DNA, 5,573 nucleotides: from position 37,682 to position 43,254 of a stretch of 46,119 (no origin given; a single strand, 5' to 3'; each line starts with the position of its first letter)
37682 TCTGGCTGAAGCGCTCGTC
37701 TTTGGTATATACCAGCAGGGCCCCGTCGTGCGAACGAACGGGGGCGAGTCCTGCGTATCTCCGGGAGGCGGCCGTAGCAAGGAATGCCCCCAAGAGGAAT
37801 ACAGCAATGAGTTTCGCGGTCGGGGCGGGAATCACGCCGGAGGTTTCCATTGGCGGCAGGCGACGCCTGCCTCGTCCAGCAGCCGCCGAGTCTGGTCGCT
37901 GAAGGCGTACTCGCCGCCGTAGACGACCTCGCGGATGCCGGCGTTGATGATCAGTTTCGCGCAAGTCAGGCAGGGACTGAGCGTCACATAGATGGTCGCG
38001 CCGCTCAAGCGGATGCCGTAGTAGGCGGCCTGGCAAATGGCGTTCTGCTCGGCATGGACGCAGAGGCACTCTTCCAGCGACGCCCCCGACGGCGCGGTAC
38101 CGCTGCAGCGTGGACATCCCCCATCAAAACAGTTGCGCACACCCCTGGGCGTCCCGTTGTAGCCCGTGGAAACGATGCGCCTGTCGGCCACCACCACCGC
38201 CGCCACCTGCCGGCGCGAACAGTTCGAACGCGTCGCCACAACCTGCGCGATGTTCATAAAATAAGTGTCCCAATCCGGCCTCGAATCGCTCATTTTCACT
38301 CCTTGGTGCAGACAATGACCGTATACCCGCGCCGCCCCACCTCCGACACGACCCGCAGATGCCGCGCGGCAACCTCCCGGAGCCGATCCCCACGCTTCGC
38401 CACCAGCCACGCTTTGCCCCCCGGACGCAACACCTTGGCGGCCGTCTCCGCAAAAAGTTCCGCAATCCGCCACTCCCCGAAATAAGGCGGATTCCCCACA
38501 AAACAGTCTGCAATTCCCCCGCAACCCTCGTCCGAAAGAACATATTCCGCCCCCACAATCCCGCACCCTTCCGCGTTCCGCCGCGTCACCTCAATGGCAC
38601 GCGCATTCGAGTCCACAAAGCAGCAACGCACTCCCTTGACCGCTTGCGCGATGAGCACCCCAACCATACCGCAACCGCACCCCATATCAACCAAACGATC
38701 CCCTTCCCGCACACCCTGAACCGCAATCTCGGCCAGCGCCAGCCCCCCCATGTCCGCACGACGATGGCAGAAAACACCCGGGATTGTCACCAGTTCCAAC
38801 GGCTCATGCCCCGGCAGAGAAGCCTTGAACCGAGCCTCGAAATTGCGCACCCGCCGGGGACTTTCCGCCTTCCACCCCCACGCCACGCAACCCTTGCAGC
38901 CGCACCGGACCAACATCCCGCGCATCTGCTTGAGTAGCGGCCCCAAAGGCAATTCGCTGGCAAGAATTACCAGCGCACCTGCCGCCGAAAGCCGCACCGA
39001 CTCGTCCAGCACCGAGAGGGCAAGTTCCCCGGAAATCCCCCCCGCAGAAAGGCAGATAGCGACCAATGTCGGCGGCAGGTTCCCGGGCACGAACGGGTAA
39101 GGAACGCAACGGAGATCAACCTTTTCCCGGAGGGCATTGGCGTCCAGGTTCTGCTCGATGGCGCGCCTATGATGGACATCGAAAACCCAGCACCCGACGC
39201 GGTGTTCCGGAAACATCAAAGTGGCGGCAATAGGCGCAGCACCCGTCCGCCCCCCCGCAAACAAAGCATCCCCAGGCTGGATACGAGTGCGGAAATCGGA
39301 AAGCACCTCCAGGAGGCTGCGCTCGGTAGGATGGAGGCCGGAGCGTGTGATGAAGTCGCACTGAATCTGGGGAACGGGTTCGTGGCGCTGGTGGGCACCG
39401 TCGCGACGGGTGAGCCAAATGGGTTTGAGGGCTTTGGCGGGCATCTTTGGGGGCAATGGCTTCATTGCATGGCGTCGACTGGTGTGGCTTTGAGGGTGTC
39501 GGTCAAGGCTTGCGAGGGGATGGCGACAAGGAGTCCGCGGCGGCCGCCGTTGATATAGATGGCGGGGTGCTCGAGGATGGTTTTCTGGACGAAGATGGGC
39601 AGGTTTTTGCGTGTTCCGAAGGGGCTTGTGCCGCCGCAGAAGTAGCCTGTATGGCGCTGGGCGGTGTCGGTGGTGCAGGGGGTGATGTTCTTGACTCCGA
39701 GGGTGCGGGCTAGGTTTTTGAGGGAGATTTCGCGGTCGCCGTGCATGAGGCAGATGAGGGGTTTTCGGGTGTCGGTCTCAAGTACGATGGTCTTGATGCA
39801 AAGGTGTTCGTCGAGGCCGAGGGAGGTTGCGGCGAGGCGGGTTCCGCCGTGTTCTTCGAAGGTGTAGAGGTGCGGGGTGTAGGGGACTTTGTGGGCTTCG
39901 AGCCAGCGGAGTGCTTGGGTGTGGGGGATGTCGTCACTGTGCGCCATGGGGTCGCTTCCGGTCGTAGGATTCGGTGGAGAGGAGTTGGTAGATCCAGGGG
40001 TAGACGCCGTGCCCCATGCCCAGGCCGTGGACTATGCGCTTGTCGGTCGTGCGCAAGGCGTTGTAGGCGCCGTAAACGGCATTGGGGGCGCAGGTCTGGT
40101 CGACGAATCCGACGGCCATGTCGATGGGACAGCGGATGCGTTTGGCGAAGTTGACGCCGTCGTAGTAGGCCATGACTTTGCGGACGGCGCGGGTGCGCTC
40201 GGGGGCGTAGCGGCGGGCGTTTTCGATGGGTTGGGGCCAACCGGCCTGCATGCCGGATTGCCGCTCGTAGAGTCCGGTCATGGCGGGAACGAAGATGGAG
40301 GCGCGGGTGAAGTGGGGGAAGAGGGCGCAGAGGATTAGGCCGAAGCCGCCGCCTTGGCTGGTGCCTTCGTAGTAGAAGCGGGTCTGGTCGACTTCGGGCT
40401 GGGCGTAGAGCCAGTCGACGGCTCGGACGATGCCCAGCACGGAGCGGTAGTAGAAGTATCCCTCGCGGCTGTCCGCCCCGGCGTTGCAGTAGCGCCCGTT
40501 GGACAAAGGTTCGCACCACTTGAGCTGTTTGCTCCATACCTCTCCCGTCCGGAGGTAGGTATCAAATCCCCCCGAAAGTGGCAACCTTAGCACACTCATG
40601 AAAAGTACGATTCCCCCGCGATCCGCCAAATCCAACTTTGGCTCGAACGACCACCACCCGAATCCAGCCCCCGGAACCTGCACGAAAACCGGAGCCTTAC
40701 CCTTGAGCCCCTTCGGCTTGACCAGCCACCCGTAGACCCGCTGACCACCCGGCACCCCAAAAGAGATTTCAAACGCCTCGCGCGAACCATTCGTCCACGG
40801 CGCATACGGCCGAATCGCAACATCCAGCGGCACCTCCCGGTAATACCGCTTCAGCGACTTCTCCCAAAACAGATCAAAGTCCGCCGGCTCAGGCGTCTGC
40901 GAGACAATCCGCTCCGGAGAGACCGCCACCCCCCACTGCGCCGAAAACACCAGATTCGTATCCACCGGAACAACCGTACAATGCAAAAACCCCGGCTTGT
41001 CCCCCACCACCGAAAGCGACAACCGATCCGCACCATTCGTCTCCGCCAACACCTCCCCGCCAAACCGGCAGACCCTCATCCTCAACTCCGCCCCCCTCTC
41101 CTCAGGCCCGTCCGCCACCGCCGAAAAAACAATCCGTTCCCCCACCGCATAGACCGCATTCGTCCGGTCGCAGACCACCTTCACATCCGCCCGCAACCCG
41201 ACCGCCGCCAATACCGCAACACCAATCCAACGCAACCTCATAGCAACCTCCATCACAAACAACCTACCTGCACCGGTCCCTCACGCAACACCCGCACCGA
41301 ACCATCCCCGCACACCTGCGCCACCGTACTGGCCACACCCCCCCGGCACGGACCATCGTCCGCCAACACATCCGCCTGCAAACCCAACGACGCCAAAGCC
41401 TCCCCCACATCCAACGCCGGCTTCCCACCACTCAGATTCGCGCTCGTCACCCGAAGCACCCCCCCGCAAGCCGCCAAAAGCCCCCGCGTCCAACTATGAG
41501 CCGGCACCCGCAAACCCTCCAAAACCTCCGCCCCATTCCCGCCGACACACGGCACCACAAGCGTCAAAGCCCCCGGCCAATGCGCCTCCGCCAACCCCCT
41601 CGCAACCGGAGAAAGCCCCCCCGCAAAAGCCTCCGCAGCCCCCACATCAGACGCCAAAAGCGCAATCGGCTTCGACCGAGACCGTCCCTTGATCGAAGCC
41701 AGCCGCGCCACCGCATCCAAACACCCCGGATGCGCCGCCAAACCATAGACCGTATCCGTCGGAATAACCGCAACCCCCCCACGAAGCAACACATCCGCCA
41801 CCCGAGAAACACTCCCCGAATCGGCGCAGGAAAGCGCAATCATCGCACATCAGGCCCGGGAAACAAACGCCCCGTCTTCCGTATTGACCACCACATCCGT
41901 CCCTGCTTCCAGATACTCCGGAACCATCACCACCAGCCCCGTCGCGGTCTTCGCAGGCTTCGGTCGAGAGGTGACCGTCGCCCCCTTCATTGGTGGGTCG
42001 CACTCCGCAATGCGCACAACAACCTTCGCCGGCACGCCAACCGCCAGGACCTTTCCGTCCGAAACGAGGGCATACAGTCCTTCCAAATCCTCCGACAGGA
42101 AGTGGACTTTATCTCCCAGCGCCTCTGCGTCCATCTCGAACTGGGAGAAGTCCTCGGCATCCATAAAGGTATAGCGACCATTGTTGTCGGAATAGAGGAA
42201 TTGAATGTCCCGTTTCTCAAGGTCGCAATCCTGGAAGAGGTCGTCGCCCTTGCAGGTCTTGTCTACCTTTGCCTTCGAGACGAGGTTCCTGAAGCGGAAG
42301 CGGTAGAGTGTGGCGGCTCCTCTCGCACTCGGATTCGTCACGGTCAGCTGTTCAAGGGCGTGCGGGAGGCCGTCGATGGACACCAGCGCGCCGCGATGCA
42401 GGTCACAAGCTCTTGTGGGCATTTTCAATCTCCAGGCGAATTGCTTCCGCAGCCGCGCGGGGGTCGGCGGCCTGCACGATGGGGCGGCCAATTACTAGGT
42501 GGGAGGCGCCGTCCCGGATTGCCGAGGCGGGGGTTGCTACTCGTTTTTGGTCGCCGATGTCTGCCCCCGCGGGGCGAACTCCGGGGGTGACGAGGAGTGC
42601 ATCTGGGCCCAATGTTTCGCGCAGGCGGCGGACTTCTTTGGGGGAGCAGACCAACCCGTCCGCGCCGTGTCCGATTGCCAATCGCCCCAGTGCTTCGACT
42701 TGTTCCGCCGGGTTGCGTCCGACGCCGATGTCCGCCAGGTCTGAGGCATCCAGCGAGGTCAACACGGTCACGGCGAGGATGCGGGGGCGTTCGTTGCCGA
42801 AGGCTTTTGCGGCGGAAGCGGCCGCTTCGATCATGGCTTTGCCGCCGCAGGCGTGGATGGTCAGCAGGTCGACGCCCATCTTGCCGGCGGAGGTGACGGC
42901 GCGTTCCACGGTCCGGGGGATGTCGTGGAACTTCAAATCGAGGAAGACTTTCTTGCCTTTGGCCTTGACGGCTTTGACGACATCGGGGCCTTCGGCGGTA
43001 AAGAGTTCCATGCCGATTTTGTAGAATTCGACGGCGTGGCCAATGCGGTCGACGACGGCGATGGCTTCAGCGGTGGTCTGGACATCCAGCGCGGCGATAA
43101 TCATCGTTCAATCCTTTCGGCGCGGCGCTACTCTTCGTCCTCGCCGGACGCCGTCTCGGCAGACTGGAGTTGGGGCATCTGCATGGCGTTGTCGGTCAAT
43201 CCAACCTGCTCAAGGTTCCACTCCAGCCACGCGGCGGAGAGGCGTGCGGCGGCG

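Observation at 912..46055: Unrecognised dispersed family of exactly 23-bp-phased repeat arrays in 10 of 13 long intergenic spacers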

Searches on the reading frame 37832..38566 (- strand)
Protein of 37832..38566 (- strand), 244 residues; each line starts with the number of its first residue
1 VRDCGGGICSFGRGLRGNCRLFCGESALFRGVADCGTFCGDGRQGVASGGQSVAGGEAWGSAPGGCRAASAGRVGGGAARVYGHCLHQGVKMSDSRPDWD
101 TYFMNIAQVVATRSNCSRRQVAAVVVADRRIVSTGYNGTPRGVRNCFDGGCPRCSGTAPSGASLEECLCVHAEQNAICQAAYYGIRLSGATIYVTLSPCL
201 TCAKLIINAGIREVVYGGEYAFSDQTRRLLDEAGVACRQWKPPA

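Call 85: search_protein_families(library=pfam, proteins=[window:37832-38566:-], max_evalue=0.01)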
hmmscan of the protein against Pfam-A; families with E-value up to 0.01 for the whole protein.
window:37832-38566:- (244 aa): 3 families
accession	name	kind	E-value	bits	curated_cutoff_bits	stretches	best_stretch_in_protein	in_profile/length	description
PF00383.29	dCMP_cyt_deam_1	-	3.4e-28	98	25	1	98-217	2-101/102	Cytidine and deoxycytidylate deaminase zinc-binding region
PF14437.12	MafB19-deam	-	5.3e-22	78.7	27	1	98-220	2-103/142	MafB19-like deaminase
PF14439.12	Bd3614-deam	-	0.00036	20.9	38.5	1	169-219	34-91/113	Bd3614-like deaminase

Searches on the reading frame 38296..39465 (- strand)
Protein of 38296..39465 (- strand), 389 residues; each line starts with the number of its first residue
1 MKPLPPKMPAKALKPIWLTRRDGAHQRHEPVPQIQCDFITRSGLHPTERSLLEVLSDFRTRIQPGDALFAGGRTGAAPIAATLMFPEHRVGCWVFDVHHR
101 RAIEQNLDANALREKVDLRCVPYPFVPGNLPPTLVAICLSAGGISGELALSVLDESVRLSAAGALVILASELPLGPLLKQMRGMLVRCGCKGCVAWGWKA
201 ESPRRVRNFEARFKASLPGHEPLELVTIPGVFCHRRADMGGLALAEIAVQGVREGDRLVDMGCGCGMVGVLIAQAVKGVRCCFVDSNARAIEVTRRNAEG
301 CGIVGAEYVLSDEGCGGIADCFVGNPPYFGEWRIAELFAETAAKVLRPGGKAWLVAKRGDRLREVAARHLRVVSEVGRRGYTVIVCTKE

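Call 33: search_protein_families(library=pfam, proteins=[window:38296-39465:-])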
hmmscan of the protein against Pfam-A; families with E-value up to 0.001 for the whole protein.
window:38296-39465:- (389 aa): 2 families
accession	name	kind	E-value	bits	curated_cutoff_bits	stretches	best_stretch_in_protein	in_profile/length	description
PF05175.20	MTS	-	2.3e-22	79.9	23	1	223-383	2-168/170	Methyltransferase small domain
PF13649.12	Methyltransf_25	-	0.00023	22.2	27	0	259-312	2-54/97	Methyltransferase domain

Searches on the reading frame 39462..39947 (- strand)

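Call 33: search_protein_families(library=pfam, proteins=[window:39462-39947:-])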
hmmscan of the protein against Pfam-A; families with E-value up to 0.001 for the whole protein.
window:39462-39947:- (161 aa): 1 family
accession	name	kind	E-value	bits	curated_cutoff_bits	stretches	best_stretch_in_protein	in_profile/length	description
PF04073.20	tRNA_edit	-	7.8e-24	84.6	25.5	1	39-149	10-121/123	Aminoacyl-tRNA editing domain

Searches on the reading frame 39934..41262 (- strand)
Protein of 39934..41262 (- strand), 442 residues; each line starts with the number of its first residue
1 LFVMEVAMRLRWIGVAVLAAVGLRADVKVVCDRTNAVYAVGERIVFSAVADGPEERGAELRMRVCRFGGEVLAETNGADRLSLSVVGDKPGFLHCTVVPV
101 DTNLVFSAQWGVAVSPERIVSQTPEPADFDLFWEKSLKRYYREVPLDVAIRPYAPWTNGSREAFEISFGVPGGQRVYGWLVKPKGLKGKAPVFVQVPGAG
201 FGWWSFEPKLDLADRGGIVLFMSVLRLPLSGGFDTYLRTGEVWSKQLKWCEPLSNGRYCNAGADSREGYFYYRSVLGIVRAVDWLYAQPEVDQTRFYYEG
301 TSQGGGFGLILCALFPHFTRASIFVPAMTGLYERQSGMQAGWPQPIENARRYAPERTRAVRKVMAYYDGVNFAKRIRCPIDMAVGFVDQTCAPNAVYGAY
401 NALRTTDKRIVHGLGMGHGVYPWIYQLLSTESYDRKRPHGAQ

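Call 33: search_protein_families(library=pfam, proteins=[window:39934-41262:-])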
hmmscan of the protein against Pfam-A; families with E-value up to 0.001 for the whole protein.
window:39934-41262:- (442 aa): 1 family
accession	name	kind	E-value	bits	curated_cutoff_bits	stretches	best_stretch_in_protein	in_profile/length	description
PF05448.18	AXE1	-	4.6e-37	127.9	21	1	121-410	16-295/321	Acetyl xylan esterase (AXE1)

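Call 90: search_solved_structures(query=window:39934-41262:-, show_alignments=1, max_evalue=0.00001)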
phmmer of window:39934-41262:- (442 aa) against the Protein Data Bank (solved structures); distinct sequences matched with E-value up to 0.00001: 16.
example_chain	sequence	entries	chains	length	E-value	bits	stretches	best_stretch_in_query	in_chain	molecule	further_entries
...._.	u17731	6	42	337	7.9e-25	90.7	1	124-403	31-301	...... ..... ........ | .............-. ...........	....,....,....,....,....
5gma_A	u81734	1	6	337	1.3e-24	90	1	124-403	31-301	Cephalosporin-C deacetylase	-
5hfn_A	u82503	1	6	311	1.8e-24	89.5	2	268-403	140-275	Cephalosporin-C deacetylase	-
6agq_A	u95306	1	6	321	3.3e-23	85.3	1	267-418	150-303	acetyl xylan esterase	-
1l7a_A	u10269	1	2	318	1e-19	73.8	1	265-420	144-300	Cephalosporin C deacetylase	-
3fcy_A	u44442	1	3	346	1.6e-19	73.1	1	98-406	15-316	Xylan esterase 1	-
1ods_A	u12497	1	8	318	3.2e-19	72.2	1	124-420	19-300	CEPHALOSPORIN C DEACETYLASE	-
1odt_C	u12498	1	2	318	4.9e-19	71.6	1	124-420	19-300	CEPHALOSPORIN C DEACETYLASE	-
2xlb_A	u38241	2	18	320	8.3e-16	60.9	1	128-422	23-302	ACETYL XYLAN ESTERASE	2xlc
3fvr_A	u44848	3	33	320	8.3e-15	57.6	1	127-422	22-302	Acetyl xylan esterase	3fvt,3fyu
6fkx_C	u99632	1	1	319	1.8e-14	56.5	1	121-404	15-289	Acetyl xylan esterase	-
6fkx_B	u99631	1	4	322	1.9e-14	56.5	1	121-404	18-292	Acetyl xylan esterase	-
6fkx_A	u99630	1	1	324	1.9e-14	56.5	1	121-404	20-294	Acetyl xylan esterase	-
3fyt_A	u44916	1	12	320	2.3e-14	56.2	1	127-422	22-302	Acetyl xylan esterase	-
3fyu_B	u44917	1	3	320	3.4e-14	55.6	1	127-422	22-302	Acetyl xylan esterase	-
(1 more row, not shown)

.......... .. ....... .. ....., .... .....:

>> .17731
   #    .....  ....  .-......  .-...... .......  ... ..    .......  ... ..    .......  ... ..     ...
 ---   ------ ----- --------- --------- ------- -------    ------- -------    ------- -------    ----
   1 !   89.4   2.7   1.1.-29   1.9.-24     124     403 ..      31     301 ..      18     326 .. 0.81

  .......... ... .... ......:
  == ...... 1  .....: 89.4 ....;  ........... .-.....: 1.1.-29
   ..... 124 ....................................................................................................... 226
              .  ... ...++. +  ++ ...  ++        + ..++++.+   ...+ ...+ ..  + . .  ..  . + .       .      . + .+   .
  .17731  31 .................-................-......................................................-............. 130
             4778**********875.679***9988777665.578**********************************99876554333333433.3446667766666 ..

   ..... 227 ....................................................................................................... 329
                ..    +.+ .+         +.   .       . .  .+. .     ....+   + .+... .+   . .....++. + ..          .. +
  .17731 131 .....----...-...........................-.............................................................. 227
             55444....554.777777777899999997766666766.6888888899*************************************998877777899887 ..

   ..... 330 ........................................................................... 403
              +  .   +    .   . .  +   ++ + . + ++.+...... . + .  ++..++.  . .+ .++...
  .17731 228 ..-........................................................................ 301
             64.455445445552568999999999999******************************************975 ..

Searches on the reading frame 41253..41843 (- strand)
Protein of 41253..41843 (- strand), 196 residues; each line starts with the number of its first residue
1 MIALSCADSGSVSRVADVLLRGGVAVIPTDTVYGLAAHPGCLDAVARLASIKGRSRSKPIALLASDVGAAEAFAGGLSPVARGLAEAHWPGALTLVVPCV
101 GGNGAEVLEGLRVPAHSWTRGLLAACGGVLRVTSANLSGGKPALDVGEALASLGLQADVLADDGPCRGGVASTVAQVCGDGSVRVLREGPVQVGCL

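Call 33: search_protein_families(library=pfam, proteins=[window:41253-41843:-])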
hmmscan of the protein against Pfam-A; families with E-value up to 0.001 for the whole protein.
window:41253-41843:- (196 aa): 1 family
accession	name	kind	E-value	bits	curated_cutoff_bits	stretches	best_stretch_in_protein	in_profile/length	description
PF01300.24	Sua5_yciO_yrdC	-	6.9e-39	133.6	25.1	1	18-189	2-178/178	Telomere recombination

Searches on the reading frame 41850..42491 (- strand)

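Call 85: search_protein_families(library=pfam, proteins=[window:41850-42491:-], max_evalue=0.01)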
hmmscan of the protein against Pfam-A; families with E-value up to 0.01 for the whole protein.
window:41850-42491:- (213 aa): 3 families
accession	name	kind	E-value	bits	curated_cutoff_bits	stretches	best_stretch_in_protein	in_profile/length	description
PF09285.17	Elong-fact-P_C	-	5.2e-17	61.7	25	1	157-212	1-56/56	Elongation factor P, C-terminal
PF01132.26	EFP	-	3.5e-12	46.5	27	1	94-148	1-53/54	Elongation factor P (EF-P) OB domain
PF08207.18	EFP_N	-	4.3e-06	27.1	23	1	29-84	3-56/58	Elongation factor P (EF-P) KOW-like domain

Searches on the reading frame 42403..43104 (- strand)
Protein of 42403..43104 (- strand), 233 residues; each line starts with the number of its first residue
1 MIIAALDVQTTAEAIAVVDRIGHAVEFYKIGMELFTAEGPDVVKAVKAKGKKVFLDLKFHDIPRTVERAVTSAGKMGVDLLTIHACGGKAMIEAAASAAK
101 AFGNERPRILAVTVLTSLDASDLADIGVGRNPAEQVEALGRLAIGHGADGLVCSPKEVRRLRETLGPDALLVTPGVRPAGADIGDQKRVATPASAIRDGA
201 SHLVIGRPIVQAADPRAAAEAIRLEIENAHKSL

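Call 33: search_protein_families(library=pfam, proteins=[window:42403-43104:-])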
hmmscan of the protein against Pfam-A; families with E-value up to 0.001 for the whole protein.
window:42403-43104:- (233 aa): 1 family
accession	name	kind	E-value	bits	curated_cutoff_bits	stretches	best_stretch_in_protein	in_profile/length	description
PF00215.30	OMPdecase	-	1.4e-63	215.2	27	1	2-222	3-221/221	Orotidine 5'-phosphate decarboxylase / HUMPS family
